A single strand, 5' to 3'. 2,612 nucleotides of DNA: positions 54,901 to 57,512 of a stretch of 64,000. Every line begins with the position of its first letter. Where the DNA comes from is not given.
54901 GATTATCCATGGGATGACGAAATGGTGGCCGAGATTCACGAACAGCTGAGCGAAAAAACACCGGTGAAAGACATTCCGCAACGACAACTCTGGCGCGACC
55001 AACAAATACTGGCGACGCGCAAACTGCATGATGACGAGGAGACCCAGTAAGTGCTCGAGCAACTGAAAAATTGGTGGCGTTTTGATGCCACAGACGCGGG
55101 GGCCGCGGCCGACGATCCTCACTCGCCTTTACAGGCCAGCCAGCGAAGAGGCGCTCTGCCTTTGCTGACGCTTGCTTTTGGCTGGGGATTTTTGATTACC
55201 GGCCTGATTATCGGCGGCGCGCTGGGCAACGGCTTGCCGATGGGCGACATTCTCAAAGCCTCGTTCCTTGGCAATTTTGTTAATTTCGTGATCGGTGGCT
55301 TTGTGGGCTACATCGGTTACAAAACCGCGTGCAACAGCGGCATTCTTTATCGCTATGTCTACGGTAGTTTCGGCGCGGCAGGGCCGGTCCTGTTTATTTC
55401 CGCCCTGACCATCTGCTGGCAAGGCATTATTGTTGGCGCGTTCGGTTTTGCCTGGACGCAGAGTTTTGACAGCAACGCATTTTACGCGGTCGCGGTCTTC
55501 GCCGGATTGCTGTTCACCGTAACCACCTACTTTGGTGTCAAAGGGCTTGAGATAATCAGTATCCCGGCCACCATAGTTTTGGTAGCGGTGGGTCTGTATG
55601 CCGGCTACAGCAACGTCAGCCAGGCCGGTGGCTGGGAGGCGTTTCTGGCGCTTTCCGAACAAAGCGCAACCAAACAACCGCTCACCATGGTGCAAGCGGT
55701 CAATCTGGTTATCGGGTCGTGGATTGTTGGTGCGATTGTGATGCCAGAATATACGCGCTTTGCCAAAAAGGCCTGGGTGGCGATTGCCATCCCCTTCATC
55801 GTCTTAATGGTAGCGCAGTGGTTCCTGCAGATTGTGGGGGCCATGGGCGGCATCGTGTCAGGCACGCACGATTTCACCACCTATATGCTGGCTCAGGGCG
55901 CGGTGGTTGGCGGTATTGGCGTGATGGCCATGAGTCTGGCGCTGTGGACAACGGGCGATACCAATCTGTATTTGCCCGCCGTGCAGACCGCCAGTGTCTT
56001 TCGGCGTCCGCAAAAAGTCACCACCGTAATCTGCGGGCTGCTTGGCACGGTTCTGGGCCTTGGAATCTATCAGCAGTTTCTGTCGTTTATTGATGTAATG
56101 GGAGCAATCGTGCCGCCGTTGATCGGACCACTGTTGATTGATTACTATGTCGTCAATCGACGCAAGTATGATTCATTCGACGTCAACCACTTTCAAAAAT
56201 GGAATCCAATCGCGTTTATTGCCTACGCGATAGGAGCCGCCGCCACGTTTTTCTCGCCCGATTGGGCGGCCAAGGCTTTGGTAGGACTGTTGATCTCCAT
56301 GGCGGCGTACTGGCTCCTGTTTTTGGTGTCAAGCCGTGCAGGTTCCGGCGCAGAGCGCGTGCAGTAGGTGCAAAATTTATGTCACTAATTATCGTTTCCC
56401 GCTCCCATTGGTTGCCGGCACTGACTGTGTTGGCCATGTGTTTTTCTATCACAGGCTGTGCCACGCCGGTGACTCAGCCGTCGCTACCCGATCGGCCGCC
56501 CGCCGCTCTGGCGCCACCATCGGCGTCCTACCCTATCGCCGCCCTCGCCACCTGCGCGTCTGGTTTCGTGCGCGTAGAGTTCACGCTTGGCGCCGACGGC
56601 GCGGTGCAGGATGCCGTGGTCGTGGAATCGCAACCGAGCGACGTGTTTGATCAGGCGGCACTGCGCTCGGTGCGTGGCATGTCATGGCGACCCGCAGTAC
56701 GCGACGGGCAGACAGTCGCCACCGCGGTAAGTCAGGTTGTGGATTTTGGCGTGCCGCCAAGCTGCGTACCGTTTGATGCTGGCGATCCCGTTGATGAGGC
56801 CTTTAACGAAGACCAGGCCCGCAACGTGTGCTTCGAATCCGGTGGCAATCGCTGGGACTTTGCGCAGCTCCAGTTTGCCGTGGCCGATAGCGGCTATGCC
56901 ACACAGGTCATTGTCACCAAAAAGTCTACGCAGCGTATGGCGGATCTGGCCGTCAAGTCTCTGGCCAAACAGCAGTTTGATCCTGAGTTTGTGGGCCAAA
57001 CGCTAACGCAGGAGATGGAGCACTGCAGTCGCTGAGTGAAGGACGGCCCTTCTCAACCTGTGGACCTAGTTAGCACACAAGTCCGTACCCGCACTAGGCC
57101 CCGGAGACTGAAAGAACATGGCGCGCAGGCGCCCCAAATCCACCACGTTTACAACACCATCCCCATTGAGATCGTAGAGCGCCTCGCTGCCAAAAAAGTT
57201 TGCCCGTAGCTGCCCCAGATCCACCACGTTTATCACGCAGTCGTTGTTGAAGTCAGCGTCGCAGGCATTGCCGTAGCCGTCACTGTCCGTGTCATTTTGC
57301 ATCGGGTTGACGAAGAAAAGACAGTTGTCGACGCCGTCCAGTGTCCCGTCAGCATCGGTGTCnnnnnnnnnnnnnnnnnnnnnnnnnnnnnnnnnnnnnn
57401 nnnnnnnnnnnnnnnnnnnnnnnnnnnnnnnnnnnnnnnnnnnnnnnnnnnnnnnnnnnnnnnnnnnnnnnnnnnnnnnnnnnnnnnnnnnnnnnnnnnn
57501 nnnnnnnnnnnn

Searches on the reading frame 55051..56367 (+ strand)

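Call 84: search_protein_families(library=pfam, proteins=[window:55051-56367:+], max_evalue=0.01)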
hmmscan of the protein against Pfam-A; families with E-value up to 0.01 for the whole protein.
window:55051-56367:+ (438 aa): 1 family
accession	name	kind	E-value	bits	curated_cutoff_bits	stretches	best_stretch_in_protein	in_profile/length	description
PF02133.21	Transp_cyt_pur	-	4.8e-15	55.8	23.5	1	40-404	16-418/440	Permease for cytosine/purines, uracil, thiamine, allantoin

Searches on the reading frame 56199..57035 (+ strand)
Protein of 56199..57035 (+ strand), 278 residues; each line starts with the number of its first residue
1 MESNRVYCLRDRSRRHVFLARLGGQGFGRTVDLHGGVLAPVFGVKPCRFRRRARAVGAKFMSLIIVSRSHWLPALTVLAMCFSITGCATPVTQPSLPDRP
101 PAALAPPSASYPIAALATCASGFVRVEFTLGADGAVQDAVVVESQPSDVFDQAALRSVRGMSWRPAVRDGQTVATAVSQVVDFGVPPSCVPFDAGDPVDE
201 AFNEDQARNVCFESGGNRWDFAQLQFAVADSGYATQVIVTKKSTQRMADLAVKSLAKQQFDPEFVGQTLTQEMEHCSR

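Call 46: search_protein_families(library=ncbifam, proteins=[window:56199-57035:+], max_evalue=1)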
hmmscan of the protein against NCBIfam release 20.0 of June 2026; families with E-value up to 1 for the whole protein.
window:56199-57035:+ (278 aa): 9 families
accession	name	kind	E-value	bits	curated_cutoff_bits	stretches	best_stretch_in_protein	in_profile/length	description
TIGR01352.1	tonB_Cterm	subfamily_domain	2.6e-16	59.7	27.1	1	110-183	2-73/76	TonB family protein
NF038079.1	TonB_sider_MxcH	equivalog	3.6e-10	38.6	925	1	100-258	1-158/792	TonB-dependent siderophore myxochelin receptor MxcH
NF008081.0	PRK10819.1-2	equivalog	2.3e-05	24.4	377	1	85-164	139-215/240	TonB system transport protein TonB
NF008082.0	PRK10819.1-3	equivalog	2.7e-05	24.1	265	1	100-160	157-217/242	TonB system transport protein TonB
NF008080.0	PRK10819.1-1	equivalog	0.00012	21.6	418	1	100-177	166-242/252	TonB system transport protein TonB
NF008083.0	PRK10819.1-4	equivalog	0.00028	21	448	1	99-167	151-219/239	TonB system transport protein TonB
NF008084.0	PRK10819.1-5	equivalog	0.0014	18.6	315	1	100-159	162-221/249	TonB system transport protein TonB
NF033768.1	myxo_SS_tail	domain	0.0054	16.8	40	1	121-173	32-83/92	AgmX/PglI C-terminal domain-containing protein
TIGR02794.1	tolA_full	equivalog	0.2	10.8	59.45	1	120-174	299-351/362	cell envelope integrity protein TolA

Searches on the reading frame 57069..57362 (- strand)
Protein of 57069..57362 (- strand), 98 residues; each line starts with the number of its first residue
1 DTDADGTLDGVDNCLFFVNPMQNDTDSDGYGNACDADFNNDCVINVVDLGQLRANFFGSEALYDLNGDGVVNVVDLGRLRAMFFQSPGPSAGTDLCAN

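Call 13: search_protein_families(library=pfam, proteins=[window:57069-57362:-], max_evalue=10)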
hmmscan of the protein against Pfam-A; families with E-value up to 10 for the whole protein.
seq(98 aa): 6 families
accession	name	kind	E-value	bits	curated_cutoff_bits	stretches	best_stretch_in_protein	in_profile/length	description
PF02412.23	TSP_3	-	7.5e-09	35.6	25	2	24-55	2-33/36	Thrombospondin type 3 repeat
PF00404.24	Dockerin_1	-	0.00084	19.9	22.9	2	37-80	3-53/57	Dockerin type I domain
PF00036.39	EF-hand_1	-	0.048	13.7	25.4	1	62-79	8-25/29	EF hand domain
PF13405.12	EF-hand_6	-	0.24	11.7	25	1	62-78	8-24/30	EF-hand domain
PF13202.12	EF-hand_5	-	1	9.4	25.9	1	63-73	8-18/25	EF hand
PF13499.12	EF-hand_7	-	2.1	9.2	30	1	62-83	10-31/67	EF-hand domain pair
